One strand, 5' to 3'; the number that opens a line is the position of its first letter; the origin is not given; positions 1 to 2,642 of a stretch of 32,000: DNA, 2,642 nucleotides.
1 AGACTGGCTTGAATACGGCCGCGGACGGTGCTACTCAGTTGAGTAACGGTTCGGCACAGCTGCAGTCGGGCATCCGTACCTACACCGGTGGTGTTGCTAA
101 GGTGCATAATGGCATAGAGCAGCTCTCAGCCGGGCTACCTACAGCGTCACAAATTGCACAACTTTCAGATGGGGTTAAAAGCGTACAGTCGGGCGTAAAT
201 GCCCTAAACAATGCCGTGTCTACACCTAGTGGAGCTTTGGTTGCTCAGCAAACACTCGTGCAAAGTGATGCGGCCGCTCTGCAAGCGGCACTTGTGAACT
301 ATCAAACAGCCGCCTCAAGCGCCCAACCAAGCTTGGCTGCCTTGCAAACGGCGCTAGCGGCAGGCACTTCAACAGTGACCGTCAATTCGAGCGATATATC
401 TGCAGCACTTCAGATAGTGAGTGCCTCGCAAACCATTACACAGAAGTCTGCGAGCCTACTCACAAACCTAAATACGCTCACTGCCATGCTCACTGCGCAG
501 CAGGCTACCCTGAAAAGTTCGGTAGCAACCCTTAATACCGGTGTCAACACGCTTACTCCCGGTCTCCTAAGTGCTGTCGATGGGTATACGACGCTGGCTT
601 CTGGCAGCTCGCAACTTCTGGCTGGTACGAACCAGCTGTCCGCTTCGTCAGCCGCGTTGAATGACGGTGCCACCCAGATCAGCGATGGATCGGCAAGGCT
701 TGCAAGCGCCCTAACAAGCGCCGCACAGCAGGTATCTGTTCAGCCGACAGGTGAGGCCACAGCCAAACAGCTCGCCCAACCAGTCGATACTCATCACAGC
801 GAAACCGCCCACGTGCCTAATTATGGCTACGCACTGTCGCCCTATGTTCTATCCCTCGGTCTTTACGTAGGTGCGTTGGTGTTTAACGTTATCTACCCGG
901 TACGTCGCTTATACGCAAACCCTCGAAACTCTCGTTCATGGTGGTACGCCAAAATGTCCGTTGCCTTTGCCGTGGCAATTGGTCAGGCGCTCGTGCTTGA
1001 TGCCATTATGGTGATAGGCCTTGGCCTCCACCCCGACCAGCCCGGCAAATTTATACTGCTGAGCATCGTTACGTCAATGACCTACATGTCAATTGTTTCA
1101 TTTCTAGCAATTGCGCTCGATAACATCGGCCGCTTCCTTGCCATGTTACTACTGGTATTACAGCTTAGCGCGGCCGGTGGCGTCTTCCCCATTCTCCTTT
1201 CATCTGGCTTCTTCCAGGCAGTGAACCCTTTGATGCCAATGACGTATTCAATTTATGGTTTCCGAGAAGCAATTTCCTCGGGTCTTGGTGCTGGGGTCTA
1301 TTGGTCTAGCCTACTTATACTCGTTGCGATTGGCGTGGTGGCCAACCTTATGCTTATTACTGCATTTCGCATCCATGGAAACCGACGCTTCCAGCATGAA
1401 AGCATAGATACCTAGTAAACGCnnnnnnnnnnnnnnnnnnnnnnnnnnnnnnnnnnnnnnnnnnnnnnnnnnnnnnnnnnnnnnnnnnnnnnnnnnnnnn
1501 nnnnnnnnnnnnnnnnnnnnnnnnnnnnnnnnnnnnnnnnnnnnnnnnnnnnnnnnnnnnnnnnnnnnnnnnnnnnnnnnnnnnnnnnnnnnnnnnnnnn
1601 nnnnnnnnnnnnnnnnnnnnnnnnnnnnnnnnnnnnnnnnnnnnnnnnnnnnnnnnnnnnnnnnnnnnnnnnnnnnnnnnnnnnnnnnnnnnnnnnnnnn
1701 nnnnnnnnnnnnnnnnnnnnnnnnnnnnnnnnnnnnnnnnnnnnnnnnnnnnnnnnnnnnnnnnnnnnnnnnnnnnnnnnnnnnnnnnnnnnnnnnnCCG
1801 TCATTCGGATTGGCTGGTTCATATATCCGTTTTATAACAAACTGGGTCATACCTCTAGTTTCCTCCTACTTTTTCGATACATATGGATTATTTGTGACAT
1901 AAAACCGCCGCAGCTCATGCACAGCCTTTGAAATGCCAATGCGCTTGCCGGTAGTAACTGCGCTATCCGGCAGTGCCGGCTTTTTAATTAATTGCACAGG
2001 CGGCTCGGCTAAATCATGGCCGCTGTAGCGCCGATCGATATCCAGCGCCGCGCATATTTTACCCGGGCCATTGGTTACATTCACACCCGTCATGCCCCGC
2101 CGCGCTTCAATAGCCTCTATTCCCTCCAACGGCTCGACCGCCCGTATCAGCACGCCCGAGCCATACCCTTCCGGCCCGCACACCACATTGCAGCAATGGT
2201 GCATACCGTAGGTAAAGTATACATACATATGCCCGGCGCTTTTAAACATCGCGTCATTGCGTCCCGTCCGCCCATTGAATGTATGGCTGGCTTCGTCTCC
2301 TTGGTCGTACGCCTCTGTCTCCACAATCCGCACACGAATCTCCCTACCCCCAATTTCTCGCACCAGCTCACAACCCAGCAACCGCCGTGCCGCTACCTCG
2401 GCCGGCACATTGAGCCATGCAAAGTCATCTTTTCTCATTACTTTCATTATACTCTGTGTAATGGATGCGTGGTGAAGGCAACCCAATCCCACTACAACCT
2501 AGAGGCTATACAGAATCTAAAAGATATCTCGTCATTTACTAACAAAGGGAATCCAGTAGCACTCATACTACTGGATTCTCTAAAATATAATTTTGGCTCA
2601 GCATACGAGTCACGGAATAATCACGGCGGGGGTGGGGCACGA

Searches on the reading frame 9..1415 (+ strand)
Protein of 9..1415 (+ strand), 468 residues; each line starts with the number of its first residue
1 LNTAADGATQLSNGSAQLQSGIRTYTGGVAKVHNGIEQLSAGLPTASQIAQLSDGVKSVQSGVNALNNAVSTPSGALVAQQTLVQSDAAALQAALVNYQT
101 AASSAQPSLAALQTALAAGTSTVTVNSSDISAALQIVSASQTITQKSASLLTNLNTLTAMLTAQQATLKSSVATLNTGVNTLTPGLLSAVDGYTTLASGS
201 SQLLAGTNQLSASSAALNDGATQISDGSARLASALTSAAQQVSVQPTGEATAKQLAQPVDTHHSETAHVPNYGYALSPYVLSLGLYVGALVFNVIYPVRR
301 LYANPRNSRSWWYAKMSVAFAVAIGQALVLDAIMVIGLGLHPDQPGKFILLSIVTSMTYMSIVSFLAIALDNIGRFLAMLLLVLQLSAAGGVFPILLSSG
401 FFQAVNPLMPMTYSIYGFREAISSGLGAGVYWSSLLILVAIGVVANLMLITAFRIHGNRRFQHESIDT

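Call 12: search_protein_families(library=pfam, proteins=[window:9-1415:+], max_evalue=0.01)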
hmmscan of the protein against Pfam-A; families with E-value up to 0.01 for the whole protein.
window:9-1415:+ (468 aa): 2 families
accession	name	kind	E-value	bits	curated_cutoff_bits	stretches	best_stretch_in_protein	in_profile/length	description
PF12698.13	ABC2_membrane_3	-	3.5e-07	30.1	31.6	1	189-448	78-344/347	ABC-2 family transporter protein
PF01061.29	ABC2_membrane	-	3e-06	27.4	26.9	1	299-421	82-209/211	ABC-2 type transporter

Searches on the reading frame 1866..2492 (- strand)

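Call 11: search_protein_families(library=pfam, proteins=[window:1866-2492:-], max_evalue=0.01)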
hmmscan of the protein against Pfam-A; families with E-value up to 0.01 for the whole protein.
window:1866-2492:- (208 aa): 1 family
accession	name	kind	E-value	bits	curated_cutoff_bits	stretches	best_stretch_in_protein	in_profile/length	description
PF02245.21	Pur_DNA_glyco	-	2.5e-62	209.9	27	1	27-203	3-181/181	Methylpurine-DNA glycosylase (MPG)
